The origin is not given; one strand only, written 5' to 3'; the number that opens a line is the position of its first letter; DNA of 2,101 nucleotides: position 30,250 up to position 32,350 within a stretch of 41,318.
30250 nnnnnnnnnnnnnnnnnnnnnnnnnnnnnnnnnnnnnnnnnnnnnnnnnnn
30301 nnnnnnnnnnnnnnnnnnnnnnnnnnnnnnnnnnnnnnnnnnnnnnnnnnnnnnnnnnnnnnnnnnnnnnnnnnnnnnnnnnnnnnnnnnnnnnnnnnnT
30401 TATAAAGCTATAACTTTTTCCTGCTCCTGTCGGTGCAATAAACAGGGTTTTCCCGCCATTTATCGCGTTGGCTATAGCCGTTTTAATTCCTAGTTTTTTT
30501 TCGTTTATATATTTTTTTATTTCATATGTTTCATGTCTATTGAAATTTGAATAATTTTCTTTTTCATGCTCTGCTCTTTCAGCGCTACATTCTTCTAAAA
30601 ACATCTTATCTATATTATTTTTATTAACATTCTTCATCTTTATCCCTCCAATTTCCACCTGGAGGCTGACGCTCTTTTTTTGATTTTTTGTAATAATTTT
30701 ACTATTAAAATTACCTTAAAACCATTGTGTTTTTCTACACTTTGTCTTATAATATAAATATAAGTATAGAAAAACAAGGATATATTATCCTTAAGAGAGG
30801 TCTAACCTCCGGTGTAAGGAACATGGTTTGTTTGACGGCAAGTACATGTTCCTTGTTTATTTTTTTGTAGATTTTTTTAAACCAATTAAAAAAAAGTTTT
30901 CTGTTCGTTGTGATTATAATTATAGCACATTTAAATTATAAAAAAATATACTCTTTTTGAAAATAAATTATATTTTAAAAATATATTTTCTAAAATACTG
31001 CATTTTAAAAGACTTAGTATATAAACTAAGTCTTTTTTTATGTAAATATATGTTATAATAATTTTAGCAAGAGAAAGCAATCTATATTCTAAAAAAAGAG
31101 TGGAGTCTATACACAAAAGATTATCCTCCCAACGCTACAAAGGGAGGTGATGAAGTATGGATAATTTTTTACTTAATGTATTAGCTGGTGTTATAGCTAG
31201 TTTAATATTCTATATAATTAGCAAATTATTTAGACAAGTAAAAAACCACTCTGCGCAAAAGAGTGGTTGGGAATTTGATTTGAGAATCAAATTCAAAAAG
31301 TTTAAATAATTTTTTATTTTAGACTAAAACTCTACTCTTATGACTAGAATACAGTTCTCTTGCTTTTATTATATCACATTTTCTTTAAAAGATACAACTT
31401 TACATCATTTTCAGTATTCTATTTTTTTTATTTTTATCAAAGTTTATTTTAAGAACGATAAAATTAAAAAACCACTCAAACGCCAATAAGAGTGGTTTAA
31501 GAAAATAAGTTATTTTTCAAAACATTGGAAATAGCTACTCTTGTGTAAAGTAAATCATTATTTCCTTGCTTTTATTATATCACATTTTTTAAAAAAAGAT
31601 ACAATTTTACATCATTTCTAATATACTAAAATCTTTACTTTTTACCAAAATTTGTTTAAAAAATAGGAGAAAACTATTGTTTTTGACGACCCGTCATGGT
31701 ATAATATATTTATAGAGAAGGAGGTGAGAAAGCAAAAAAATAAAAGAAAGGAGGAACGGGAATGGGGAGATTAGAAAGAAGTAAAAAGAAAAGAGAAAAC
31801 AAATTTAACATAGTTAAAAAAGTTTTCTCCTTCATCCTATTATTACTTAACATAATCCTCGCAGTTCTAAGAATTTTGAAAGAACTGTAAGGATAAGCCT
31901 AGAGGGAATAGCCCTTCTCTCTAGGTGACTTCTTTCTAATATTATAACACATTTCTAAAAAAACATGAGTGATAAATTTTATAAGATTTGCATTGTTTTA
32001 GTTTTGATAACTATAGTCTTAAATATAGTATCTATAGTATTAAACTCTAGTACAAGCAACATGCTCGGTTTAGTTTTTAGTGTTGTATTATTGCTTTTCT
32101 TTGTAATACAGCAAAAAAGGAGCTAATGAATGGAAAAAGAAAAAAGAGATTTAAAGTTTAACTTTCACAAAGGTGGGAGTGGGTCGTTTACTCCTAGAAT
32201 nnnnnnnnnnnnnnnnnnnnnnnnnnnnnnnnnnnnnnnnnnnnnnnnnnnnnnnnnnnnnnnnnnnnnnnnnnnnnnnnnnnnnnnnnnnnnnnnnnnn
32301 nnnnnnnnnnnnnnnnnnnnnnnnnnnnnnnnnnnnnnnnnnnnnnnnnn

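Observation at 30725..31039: Orphan promoter, structured ~100-nt region and two intrinsic terminators with no protein-coding gene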

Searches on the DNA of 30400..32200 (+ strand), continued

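Call 19: get_annotated_region(hit=H60, flank=1500)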
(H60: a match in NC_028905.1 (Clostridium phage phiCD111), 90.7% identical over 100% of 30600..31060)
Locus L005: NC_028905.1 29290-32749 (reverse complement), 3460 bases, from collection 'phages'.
description: Clostridium phage phiCD111, complete genome.
organism: Clostridium phage phiCD111 (NCBI taxid 1582150)
taxonomy: Viruses; Duplodnaviria; Heunggongvirae; Uroviricota; Caudoviricetes; Leicestervirus; Leicestervirus CD111
host: Clostridium difficile; source: -; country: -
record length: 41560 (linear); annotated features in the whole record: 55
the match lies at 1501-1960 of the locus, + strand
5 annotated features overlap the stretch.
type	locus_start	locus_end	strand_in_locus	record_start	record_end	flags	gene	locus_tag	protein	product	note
CDS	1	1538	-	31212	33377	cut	-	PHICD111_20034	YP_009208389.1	DEAD/DEAH box helicase family protein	Evidence 3 : Function proposed based on presence of conserved amino acid motif, structural feature or limited homology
CDS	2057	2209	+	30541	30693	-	-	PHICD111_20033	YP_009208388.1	hypothetical protein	Evidence 4 : Homologs of previously reported genes of unknown function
CDS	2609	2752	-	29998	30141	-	-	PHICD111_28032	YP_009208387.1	hypothetical protein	Evidence 4 : Homologs of previously reported genes of unknown function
CDS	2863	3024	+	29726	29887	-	-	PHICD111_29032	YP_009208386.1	membrane protein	Evidence 4 : Homologs of previously reported genes of unknown function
CDS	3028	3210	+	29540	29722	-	-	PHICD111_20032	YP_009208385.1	hypothetical protein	Evidence 4 : Homologs of previously reported genes of unknown function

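Call 20: get_annotated_region(hit=H62, flank=1500)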
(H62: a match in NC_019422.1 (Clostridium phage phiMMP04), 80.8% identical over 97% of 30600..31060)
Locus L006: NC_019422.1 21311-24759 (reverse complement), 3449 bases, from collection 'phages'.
description: Clostridium phage phiMMP04, complete genome.
organism: Clostridium phage phiMMP04 (NCBI taxid 1204535)
taxonomy: Viruses; Duplodnaviria; Heunggongvirae; Uroviricota; Caudoviricetes; Sherbrookevirus; Sherbrookevirus MMP04
host: Clostridium difficile; source: Human fecal sample; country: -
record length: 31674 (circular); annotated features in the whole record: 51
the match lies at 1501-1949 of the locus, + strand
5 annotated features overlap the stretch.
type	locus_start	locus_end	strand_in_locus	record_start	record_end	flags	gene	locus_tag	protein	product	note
CDS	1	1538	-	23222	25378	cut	-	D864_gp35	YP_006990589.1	DEAD/DEAH box helicase family protein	-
CDS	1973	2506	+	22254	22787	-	-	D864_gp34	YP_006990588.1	DNA polymerase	-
CDS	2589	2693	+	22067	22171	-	-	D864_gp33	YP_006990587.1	hypothetical protein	-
CDS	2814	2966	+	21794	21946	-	-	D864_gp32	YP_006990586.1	hypothetical protein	-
CDS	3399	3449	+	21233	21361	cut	-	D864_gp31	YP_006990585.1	hypothetical protein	-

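Call 21: get_annotated_region(hit=H63, flank=1500)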
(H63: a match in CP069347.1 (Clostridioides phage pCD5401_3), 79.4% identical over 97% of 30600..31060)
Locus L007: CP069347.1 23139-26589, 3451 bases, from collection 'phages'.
description: Clostridioides phage pCD5401_3, complete sequence.
organism: Clostridioides phage pCD5401_3 (NCBI taxid 2801343)
taxonomy: Viruses; Duplodnaviria; Heunggongvirae; Uroviricota; Caudoviricetes; Sherbrookevirus
host: -; source: soil; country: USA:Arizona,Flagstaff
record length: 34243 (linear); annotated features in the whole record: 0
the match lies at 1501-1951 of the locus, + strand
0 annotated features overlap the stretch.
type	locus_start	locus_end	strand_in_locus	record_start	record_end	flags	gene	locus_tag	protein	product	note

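Call 22: get_annotated_region(hit=H64, flank=1500)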
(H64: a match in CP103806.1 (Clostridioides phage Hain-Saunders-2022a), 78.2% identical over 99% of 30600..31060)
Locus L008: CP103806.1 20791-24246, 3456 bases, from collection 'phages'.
description: Clostridioides phage Hain-Saunders-2022a, complete genome.
organism: Clostridioides phage Hain-Saunders-2022a (NCBI taxid 2998861)
taxonomy: Viruses; Duplodnaviria; Heunggongvirae; Uroviricota; Caudoviricetes; Leicestervirus
host: Clostridioides difficile ST632; source: soil; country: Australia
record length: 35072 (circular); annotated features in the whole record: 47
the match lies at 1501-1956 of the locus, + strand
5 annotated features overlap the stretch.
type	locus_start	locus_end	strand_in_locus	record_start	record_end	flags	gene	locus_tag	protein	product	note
CDS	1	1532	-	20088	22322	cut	-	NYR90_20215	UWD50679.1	DEAD/DEAH box helicase family protein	Derived by automated computational analysis using gene prediction method: Protein Homology.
CDS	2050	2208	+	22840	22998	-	-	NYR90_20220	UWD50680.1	hypothetical protein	Derived by automated computational analysis using gene prediction method: Protein Homology.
CDS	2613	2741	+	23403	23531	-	-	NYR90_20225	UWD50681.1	hypothetical protein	Derived by automated computational analysis using gene prediction method: GeneMarkS-2+.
CDS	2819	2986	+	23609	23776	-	-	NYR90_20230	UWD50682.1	hypothetical protein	Derived by automated computational analysis using gene prediction method: GeneMarkS-2+.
CDS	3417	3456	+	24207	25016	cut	-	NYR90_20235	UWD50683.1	AAA family ATPase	Derived by automated computational analysis using gene prediction method: Protein Homology.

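Call 23: get_annotated_region(hit=H66, flank=1500)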
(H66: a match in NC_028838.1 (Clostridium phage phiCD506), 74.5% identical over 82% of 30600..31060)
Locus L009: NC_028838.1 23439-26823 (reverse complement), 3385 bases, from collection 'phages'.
description: Clostridium phage phiCD506, complete genome.
organism: Clostridium phage phiCD506 (NCBI taxid 1582155)
taxonomy: Viruses; Duplodnaviria; Heunggongvirae; Uroviricota; Caudoviricetes; Sherbrookevirus; Sherbrookevirus CD506
host: Clostridium difficile; source: -; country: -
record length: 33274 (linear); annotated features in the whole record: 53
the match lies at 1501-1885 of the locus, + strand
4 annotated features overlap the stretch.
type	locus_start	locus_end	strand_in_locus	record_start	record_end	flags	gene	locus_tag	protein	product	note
CDS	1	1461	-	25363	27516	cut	-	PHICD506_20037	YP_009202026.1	DEAD/DEAH box helicase family protein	Evidence 3 : Function proposed based on presence of conserved amino acid motif, structural feature or limited homology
CDS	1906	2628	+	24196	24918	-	-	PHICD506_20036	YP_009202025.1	DNA polymerase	Evidence 4 : Homologs of previously reported genes of unknown function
CDS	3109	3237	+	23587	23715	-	-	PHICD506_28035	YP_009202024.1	hypothetical protein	Evidence 4 : Homologs of previously reported genes of unknown function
CDS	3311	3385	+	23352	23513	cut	-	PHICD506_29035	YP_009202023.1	membrane protein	Evidence 4 : Homologs of previously reported genes of unknown function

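Call 24: get_annotated_region(hit=H68, flank=1500)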
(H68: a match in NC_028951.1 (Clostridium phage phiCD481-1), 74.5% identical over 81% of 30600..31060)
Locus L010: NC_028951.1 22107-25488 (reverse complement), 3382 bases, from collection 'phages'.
description: Clostridium phage phiCD481-1, complete genome.
organism: Clostridium phage phiCD481-1 (NCBI taxid 1582153)
taxonomy: Viruses; Duplodnaviria; Heunggongvirae; Uroviricota; Caudoviricetes; Sherbrookevirus; Sherbrookevirus CD4811
host: Clostridium difficile; source: -; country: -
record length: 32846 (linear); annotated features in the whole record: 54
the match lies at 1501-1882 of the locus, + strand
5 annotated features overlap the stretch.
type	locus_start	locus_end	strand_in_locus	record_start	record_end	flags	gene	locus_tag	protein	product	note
CDS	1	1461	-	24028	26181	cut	-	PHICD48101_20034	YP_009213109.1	DEAD/DEAH box helicase family protein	Evidence 3 : Function proposed based on presence of conserved amino acid motif, structural feature or limited homology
CDS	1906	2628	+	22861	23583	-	-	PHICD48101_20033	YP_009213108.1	DNA polymerase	Evidence 4 : Homologs of previously reported genes of unknown function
CDS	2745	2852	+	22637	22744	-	-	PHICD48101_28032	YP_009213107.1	hypothetical protein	Evidence 4 : Homologs of previously reported genes of unknown function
CDS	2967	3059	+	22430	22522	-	-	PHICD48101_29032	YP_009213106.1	hypothetical protein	Evidence 4 : Homologs of previously reported genes of unknown function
CDS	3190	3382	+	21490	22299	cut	-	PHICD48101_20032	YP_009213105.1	ParA-like partition protein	Evidence 3 : Function proposed based on presence of conserved amino acid motif, structural feature or limited homology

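Call 25: get_annotated_region(hit=H74, flank=1500)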
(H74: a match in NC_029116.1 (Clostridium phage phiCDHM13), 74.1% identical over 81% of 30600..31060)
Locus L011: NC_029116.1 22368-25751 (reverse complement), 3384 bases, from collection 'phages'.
description: Clostridium phage phiCDHM13 complete genome.
organism: Clostridium phage phiCDHM13 (NCBI taxid 1437363)
taxonomy: Viruses; Duplodnaviria; Heunggongvirae; Uroviricota; Caudoviricetes; Sherbrookevirus; Sherbrookevirus CDHM13
host: Clostridium difficile; source: -; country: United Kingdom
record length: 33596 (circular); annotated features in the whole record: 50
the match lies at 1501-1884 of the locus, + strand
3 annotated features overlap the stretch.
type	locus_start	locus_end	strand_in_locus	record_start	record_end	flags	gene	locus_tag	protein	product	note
CDS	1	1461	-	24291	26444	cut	phiCDHM13_gp34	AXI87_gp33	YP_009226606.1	DEAD/DEAH box helicase family protein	-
CDS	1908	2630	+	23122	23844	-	phiCDHM13_gp32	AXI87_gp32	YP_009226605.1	DNA polymerase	-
CDS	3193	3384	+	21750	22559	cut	phiCDHM13_gp32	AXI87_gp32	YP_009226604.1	ParA-like partition protein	-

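Call 26: get_annotated_region(hit=H75, flank=1500)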
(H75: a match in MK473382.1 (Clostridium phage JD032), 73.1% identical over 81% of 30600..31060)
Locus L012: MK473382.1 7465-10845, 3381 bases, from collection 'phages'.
description: Clostridium phage JD032, complete genome.
organism: Clostridium phage JD032 (NCBI taxid 2530171)
taxonomy: Viruses; Duplodnaviria; Heunggongvirae; Uroviricota; Caudoviricetes; Sherbrookevirus
host: Clostridioides difficile TW69; source: -; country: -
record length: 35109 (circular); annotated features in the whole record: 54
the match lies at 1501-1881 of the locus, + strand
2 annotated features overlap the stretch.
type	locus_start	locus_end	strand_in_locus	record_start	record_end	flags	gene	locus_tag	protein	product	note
CDS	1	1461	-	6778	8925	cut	-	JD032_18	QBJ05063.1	DEAD/DEAH box helicase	DEAD/DEAH box helicase (Type III restriction enzyme)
CDS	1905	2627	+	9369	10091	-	-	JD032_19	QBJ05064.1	3'-5' exonuclease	3'-5' exonuclease(DNA polymerase III PolC-type)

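Call 27: get_annotated_region(hit=H76, flank=1500)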
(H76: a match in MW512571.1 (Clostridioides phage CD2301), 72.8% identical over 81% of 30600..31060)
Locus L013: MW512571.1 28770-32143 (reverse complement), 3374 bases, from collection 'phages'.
description: Clostridioides phage CD2301, complete genome.
organism: Clostridioides phage CD2301 (NCBI taxid 2814699)
taxonomy: Viruses; Duplodnaviria; Heunggongvirae; Uroviricota; Caudoviricetes; Sherbrookevirus
host: Clostridioides difficile CD2301; source: sewage slurry; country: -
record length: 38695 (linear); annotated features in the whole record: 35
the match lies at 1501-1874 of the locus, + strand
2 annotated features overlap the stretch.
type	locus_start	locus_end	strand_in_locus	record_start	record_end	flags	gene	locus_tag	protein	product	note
CDS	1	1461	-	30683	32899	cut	-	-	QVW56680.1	type III restriction enzyme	-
CDS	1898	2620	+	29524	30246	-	-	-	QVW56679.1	DNA polymerase III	-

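Call 28: get_annotated_region(hit=H79, flank=1500)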
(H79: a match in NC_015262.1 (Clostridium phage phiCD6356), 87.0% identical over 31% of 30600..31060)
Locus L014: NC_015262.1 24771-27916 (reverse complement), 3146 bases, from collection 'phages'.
description: Clostridium phage phiCD6356, complete genome.
organism: Clostridium phage phiCD6356 (NCBI taxid 864178)
taxonomy: Viruses; Duplodnaviria; Heunggongvirae; Uroviricota; Caudoviricetes
host: Clostridium difficile; source: -; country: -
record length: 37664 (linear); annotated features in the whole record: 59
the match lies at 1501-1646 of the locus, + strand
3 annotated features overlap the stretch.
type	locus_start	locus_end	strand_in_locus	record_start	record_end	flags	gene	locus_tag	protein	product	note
CDS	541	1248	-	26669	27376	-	-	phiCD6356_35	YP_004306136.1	segregation and condensation complex subunit ScpB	-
CDS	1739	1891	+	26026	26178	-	-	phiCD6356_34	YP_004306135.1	hypothetical protein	-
CDS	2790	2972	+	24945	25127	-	-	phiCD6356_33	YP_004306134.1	hypothetical protein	-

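Call 37: build_rna_model(alignment_id=A2)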
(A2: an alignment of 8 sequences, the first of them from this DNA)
Model R1 built from alignment A2 (8 sequences, 119 columns); structure: RNAalifold consensus.
model positions 110; base pairs 24; branch points 2; effective number of sequences 1.18; information 0.59 bits per position. Calibrated on 0.2 Mb of random sequence (short: E-values are rough).
structure used (alignment columns):
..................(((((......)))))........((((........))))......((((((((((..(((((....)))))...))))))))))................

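Call 42: search_with_rna_model(model_id=R1, sources=[window, L003, L004, L005, L006, L007, L008, L009, L010, L011, L012, L013, L014, L135, L136, L137, L138, L139, L140, L141, L142, L143, L144, L145, L146, L147], make_alignment=true, max_evalue=1)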
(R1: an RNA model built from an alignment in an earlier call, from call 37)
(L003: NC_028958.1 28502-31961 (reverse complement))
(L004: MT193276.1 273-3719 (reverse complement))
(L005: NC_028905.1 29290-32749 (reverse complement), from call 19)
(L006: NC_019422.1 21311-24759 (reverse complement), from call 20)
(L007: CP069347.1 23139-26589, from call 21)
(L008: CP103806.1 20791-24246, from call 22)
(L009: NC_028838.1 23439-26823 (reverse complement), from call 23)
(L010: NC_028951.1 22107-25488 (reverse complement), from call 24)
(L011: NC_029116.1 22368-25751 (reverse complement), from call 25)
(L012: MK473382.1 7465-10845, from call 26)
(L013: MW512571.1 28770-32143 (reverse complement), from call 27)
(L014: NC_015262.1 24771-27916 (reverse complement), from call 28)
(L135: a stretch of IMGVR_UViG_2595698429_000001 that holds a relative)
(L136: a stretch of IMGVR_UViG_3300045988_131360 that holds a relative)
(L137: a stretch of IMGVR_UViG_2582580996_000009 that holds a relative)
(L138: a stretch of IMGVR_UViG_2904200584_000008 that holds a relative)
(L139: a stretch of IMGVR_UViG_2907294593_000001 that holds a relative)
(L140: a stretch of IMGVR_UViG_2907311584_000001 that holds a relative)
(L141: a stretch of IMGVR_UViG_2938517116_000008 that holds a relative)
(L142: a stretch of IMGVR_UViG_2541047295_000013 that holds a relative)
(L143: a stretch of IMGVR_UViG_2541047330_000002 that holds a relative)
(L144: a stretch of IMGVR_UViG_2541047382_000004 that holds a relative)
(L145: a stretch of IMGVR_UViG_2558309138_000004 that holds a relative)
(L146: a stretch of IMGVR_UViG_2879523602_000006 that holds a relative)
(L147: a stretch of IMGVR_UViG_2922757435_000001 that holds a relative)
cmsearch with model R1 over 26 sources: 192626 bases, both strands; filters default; matches with E-value up to 1: 33.
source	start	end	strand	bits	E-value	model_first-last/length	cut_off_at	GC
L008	1656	1771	+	123.7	3.7e-26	1-110/110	no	0.33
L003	1661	1770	+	121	1.6e-25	1-110/110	no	0.34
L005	1661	1770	+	121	1.6e-25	1-110/110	no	0.34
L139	6811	6920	+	121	1.6e-25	1-110/110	no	0.34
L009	1586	1701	+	120.3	2.4e-25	1-110/110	no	0.34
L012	1586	1701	+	120.3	2.4e-25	1-110/110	no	0.34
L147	2954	3069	+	120.3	2.4e-25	1-110/110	no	0.34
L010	1586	1701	+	120.3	2.5e-25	1-110/110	no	0.33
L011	1587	1702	+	120.3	2.5e-25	1-110/110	no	0.33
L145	1066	1181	-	120.3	2.5e-25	1-110/110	no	0.33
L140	1203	1312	-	120.1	2.7e-25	1-110/110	no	0.35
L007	1660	1771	+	119.4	4e-25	1-110/110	no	0.34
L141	5213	5322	+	118.6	6.1e-25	1-110/110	no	0.33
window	30760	30869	+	114.2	7e-24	1-110/110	no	0.34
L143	6534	6643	-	114.2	7e-24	1-110/110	no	0.34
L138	396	505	-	114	8.2e-24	1-110/110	no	0.34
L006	1661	1769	+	113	1.4e-23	1-110/110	no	0.32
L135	1431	1539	-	113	1.4e-23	1-110/110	no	0.32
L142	12186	12294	+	109.5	9.6e-23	1-110/110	no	0.34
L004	1661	1769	+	109.2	1.2e-22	1-110/110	no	0.34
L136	3685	3793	+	109.2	1.2e-22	1-110/110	no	0.34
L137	6067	6175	-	109.2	1.2e-22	1-110/110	no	0.34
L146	1929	2039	+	109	1.3e-22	1-110/110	no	0.33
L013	1585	1701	+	107.3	3.2e-22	1-110/110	no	0.33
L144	5521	5634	+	104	2e-21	1-110/110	no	0.32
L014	1368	1478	+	53.9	2.4e-09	1-110/110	no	0.3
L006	1662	1770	-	22.2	0.1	1-110/110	no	0.32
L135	1430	1538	+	22.2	0.1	1-110/110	no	0.32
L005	2353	2474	-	20.9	0.2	1-110/110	no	0.25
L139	7503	7624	-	20.9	0.2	1-110/110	no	0.25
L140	1200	1311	+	19.7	0.39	1-110/110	no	0.35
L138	395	500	+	18.2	0.94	1-110/110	no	0.34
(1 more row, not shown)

Alignment A3: 33 matches aligned to the model, 156 columns, each read 5' to 3' on its own strand. Consensus structure (alignment columns), stored with it:
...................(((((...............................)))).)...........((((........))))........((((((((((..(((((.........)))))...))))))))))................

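Call 74: search_with_rna_model(model_id=R1, sources=[window, L003, L006, L007, L008, L009, L010, L013, L014, L138, L140, L141, L142, L144], make_alignment=true, max_evalue=0.00001)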
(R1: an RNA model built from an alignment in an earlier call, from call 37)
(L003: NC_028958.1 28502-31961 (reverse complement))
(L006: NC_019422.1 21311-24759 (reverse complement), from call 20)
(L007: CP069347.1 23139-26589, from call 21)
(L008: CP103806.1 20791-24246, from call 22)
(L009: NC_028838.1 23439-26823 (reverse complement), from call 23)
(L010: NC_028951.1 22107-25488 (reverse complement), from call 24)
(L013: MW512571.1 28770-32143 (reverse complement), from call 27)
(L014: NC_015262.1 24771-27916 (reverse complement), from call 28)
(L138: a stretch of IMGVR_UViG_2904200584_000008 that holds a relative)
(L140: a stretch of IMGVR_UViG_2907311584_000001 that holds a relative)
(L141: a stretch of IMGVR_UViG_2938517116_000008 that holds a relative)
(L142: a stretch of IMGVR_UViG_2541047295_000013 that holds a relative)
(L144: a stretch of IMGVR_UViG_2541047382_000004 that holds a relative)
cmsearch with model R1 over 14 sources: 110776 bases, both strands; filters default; matches with E-value up to 0.00001: 14.
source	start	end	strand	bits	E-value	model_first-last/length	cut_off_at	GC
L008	1656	1771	+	123.7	2.2e-26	1-110/110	no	0.33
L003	1661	1770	+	121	9.3e-26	1-110/110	no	0.34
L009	1586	1701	+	120.3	1.4e-25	1-110/110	no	0.34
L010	1586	1701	+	120.3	1.4e-25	1-110/110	no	0.33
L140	1203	1312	-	120.1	1.5e-25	1-110/110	no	0.35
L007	1660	1771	+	119.4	2.3e-25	1-110/110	no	0.34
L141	5213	5322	+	118.6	3.5e-25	1-110/110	no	0.33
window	30760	30869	+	114.2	4e-24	1-110/110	no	0.34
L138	396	505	-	114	4.7e-24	1-110/110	no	0.34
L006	1661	1769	+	113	8e-24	1-110/110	no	0.32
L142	12186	12294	+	109.5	5.5e-23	1-110/110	no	0.34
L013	1585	1701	+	107.3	1.8e-22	1-110/110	no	0.33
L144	5521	5634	+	104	1.1e-21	1-110/110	no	0.32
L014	1368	1478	+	53.9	1.4e-09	1-110/110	no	0.3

Alignment A6: 14 matches aligned to the model, 123 columns, each read 5' to 3' on its own strand. Consensus structure (alignment columns), stored with it:
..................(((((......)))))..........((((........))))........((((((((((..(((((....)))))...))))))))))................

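Call 81: search_dna_similar(query=L014:1249-1500:+, collection=phages, mode=distant, max_rows=40, max_evalue=0.001)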
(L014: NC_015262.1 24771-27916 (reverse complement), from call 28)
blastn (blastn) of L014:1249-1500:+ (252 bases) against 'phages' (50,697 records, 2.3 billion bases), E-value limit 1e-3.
Records with a match: 3; places in all: 3; records where one place covers at least 80% of the query: 3.
Best place of each record, by identity: >=99% 2; 90-95% 1.
By first word of the organism name: Clostridium 2; Clostridioides 1.
By host as written in the record: Clostridium difficile 2; Clostridioides difficile 1.
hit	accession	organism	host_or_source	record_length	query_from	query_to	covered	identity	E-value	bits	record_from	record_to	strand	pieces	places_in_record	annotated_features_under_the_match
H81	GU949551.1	Clostridium phage phiCD6356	Clostridium difficile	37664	1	252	100%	100.0%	3e-126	455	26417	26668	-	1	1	none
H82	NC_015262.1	Clostridium phage phiCD6356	Clostridium difficile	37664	1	252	100%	100.0%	3e-126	455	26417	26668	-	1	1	none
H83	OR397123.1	Clostridioides phage AR1074-1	Clostridioides difficile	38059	1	252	100%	91.0%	3e-89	334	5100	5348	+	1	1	hypothetical protein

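Call 82: search_dna_similar(query=window:30640-31040:+, collection=plasmids, mode=distant, max_rows=40, rows=spread)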
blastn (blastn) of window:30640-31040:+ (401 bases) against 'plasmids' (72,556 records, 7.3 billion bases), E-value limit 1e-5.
Records with a match: 22; places in all: 22; records where one place covers at least 80% of the query: 20.
Best place of each record, by identity: >=99% 2; 95-99% 1; 80-90% 3; 60-80% 16.
By first word of the organism name: Clostridioides 22.
By predicted mobility (MOB-suite, as given by PLSDB): non-mobilizable 22.
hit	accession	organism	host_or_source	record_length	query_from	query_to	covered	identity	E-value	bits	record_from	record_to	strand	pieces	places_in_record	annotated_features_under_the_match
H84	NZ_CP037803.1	Clostridioides difficile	Homo sapiens,feces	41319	1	401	100%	100.0%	0e+0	724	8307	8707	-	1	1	none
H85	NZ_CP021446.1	Clostridioides difficile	cell culture,sewage plant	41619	1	401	100%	100.0%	0e+0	724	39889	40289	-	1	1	none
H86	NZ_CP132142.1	Clostridioides difficile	whole organism,biogas fermenter sludge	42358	1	401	100%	98.5%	0e+0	697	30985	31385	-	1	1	none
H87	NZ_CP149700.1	Clostridioides difficile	Dog,single cell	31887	2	400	100%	80.9%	8e-98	363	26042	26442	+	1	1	none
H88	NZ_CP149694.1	Clostridioides difficile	Dog,single cell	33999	42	400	90%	78.5%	9e-66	257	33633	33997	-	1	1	none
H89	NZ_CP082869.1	Clostridioides difficile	-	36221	37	400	91%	74.7%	7e-48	197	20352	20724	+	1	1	none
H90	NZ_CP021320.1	Clostridioides difficile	Homo sapiens,cell culture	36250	37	400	91%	74.7%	7e-48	197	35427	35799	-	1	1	none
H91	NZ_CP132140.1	Clostridioides difficile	whole organism,horse faeces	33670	37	400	91%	74.7%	7e-48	197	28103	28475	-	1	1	none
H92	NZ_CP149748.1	Clostridioides difficile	Homo sapiens,single cell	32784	37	400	91%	74.7%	7e-48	197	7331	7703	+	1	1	none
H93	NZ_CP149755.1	Clostridioides difficile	Homo sapiens,single cell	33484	37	400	91%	74.7%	7e-48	197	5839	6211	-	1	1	none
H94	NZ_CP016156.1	Clostridioides difficile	cell culture,soil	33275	37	400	91%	74.7%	7e-48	197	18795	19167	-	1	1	none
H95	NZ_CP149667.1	Clostridioides difficile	Dog,single cell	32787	37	400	91%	74.5%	3e-46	193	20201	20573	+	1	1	none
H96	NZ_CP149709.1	Clostridioides difficile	Dog,single cell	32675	37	400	91%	74.5%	3e-46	193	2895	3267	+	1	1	none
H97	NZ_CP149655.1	Clostridioides difficile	Homo sapiens,single cell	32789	37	400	91%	74.5%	3e-46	193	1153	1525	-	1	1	none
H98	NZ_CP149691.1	Clostridioides difficile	Dog,single cell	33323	37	400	91%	74.5%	3e-46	193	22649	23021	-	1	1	none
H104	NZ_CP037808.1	Clostridioides difficile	Homo sapiens,feces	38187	278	341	16%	85.9%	6e-11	76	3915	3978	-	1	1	none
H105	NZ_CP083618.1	Clostridioides difficile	-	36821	278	341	16%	85.9%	6e-11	76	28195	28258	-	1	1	none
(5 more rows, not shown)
